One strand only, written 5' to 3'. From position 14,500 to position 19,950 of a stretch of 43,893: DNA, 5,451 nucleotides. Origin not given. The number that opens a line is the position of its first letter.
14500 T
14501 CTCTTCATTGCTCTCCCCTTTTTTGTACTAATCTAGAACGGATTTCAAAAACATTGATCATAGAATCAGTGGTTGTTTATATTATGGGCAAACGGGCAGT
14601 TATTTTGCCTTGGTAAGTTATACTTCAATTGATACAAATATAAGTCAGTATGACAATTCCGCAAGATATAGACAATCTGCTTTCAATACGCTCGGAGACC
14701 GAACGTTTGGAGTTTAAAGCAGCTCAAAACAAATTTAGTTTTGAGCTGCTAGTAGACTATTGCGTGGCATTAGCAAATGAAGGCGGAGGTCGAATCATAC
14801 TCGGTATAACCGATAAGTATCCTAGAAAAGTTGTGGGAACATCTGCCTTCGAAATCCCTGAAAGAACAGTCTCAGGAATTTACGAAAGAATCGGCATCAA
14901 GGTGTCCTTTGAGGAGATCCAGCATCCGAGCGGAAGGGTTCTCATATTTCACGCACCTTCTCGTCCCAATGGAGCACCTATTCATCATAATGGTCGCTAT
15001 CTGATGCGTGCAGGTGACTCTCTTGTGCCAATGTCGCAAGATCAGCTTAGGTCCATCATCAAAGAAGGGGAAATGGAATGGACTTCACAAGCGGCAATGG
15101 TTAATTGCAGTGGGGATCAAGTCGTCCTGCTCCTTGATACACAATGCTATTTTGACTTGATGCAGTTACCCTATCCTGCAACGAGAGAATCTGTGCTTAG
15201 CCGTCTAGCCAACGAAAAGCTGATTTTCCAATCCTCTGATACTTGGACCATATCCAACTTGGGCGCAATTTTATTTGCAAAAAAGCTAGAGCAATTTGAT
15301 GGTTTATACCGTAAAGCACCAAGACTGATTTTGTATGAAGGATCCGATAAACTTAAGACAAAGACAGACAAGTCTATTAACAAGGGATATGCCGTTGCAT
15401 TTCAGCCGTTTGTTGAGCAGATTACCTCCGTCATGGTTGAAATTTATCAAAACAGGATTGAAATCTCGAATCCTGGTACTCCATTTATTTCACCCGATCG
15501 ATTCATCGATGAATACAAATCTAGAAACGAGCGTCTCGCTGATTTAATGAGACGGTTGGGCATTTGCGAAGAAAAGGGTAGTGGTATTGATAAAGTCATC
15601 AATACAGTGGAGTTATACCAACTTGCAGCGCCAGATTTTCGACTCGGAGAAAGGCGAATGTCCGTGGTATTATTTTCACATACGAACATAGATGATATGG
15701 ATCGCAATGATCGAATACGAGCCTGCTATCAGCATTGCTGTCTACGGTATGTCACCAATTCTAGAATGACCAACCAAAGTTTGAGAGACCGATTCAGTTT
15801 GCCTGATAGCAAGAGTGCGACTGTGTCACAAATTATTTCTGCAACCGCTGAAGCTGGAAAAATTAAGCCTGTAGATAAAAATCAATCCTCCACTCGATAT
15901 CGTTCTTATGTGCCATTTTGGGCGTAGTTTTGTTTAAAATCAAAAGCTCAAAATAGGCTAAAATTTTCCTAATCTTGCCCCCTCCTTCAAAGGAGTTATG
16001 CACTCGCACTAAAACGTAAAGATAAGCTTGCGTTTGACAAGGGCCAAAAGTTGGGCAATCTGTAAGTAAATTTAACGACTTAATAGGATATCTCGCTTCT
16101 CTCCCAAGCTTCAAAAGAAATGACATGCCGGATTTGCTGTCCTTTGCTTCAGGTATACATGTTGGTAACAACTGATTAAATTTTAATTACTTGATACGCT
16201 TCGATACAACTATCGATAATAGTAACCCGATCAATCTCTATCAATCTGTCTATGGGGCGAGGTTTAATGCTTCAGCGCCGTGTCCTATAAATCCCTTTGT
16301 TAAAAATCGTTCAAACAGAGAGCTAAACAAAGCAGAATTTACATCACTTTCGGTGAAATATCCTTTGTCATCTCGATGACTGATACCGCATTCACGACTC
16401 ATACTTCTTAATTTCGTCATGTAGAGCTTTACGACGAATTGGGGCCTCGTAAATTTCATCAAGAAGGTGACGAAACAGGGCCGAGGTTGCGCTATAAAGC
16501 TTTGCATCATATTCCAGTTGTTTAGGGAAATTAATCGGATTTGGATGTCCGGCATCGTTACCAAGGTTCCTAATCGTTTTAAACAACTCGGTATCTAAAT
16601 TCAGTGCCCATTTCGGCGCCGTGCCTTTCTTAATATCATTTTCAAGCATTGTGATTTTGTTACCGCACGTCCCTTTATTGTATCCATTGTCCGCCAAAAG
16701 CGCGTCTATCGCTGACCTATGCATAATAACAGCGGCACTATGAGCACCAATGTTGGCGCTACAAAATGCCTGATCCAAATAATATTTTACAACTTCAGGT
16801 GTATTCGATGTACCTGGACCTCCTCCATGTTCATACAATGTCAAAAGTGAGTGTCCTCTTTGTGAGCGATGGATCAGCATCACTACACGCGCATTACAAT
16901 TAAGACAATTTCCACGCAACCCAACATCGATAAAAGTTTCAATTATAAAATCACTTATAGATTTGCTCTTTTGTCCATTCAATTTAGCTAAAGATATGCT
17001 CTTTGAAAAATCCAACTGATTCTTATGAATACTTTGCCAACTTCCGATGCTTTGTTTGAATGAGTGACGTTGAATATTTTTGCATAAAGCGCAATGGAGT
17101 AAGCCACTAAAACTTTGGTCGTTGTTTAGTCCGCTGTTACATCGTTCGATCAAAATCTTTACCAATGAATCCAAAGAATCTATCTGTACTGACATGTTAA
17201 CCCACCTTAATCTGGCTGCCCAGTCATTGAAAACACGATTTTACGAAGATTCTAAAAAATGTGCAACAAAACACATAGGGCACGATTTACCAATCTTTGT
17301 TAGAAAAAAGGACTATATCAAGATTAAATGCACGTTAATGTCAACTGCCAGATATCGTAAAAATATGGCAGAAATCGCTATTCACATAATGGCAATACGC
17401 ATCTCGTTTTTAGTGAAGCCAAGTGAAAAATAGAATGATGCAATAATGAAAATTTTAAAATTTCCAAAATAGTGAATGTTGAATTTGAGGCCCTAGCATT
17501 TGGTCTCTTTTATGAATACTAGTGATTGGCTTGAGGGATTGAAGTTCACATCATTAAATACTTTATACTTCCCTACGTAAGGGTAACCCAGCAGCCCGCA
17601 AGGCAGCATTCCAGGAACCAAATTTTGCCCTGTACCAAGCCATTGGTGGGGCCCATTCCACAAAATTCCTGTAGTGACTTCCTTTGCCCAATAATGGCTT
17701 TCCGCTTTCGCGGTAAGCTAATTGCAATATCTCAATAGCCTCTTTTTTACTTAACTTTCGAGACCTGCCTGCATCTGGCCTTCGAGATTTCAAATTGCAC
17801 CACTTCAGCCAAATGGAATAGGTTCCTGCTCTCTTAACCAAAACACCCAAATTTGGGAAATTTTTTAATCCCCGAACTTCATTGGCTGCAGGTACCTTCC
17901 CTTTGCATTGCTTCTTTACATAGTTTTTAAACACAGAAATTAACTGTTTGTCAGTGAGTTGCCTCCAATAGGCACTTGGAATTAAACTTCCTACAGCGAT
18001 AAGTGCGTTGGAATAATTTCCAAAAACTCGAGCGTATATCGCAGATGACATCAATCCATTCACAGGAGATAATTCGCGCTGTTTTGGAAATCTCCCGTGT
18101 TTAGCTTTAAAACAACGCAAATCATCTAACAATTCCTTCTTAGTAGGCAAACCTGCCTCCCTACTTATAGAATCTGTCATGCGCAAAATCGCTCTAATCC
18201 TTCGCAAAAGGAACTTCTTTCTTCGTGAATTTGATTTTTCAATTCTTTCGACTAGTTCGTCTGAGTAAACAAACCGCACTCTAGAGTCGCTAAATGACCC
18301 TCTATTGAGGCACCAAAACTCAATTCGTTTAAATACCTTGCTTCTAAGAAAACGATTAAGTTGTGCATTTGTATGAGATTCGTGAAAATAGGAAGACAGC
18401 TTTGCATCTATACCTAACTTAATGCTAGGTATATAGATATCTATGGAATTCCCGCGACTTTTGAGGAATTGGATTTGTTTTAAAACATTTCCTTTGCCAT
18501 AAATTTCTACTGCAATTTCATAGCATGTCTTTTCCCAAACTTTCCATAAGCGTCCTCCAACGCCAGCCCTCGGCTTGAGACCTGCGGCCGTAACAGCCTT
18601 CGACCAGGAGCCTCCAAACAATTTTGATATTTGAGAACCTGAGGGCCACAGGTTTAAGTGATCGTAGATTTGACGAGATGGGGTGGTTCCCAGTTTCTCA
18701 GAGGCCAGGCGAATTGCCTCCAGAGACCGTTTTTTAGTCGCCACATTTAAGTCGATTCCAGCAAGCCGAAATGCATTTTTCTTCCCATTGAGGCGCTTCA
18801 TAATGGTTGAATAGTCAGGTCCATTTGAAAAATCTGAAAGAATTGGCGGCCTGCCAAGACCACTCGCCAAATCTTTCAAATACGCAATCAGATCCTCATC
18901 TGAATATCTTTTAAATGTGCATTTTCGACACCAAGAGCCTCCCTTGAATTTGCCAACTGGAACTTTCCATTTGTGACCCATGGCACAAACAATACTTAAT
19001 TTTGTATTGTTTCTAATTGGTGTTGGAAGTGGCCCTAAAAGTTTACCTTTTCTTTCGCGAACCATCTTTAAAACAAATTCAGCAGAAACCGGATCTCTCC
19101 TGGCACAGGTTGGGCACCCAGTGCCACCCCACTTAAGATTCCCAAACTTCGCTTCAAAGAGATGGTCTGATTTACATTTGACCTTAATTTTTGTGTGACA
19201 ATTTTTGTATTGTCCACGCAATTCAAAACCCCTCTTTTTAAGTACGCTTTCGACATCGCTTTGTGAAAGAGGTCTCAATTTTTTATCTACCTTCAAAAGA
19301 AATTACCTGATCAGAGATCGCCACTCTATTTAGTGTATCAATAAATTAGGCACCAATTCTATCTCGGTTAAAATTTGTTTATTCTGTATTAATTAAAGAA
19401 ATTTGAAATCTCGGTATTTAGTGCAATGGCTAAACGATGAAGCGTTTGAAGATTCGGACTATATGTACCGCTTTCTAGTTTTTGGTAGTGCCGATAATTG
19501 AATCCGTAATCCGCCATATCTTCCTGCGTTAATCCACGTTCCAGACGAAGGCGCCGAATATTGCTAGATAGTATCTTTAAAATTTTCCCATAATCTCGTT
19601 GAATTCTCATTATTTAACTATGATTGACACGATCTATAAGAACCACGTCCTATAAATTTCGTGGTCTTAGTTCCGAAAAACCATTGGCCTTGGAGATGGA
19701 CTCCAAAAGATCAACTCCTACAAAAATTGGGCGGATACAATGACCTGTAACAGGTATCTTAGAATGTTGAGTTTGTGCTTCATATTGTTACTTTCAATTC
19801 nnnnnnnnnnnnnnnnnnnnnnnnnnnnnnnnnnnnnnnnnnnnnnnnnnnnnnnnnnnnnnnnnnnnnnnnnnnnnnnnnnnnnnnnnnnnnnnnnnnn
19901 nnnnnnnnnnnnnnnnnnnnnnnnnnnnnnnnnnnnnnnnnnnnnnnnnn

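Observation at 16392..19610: Candidate uncharacterised defence/addiction cassette: XRE regulator, Zn-ribbon/HEAR/PD-(D/E)xK protein, Zn-ribbon/DUF4145 protein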

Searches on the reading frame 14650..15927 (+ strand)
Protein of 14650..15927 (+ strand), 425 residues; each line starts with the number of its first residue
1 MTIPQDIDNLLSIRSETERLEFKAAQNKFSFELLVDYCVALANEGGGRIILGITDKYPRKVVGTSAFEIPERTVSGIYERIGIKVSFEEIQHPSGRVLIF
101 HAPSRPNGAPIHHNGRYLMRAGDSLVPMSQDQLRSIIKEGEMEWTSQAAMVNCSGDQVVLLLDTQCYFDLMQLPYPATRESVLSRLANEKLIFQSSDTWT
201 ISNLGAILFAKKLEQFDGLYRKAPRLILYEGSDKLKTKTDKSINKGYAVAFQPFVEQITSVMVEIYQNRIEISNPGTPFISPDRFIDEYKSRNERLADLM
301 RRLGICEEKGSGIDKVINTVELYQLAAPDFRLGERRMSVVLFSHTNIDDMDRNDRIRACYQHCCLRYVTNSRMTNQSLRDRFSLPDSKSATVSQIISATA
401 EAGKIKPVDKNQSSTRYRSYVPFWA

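Call 3: search_protein_families(library=pfam, proteins=[window:14650-15927:+], max_evalue=1)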
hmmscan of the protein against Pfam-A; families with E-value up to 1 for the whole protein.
window:14650-15927:+ (425 aa): 2 families
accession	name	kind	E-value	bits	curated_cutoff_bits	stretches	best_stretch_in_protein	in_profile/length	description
PF13749.12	HATPase_c_4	-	9.6e-22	77.2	26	1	260-341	3-89/89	Putative ATP-dependent DNA helicase recG C-terminal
PF04326.19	SLFN_AlbA_2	-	1.2e-12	48.8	25.3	1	16-128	1-117/118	Schlafen, AlbA_2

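Call 4: search_protein_families(library=padloc, proteins=[window:14650-15927:+], max_evalue=1)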
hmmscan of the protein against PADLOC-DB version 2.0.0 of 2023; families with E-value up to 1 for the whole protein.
window:14650-15927:+ (425 aa): 0 families

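Call 5: search_protein_families(library=ncbifam, proteins=[window:14650-15927:+], max_evalue=1)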
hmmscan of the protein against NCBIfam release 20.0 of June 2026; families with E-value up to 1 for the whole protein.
window:14650-15927:+ (425 aa): 0 families

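Call 85: search_protein_families(library=phrogs, proteins=[window:14650-15927:+], max_evalue=0.001)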
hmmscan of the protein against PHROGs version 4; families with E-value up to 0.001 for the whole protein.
window:14650-15927:+ (425 aa): 1 family
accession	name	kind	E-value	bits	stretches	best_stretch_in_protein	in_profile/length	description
phrog_12156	-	DNA, RNA and nucleotide metabolism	1.5e-23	84.3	2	248-416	302-478/485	DNA helicase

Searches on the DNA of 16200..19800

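Call 87: search_rna_families(source=window, start=16200, end=19800, threshold=evalue, max_evalue=1)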
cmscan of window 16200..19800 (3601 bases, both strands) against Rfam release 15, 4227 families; matches with E-value up to 1: 0.
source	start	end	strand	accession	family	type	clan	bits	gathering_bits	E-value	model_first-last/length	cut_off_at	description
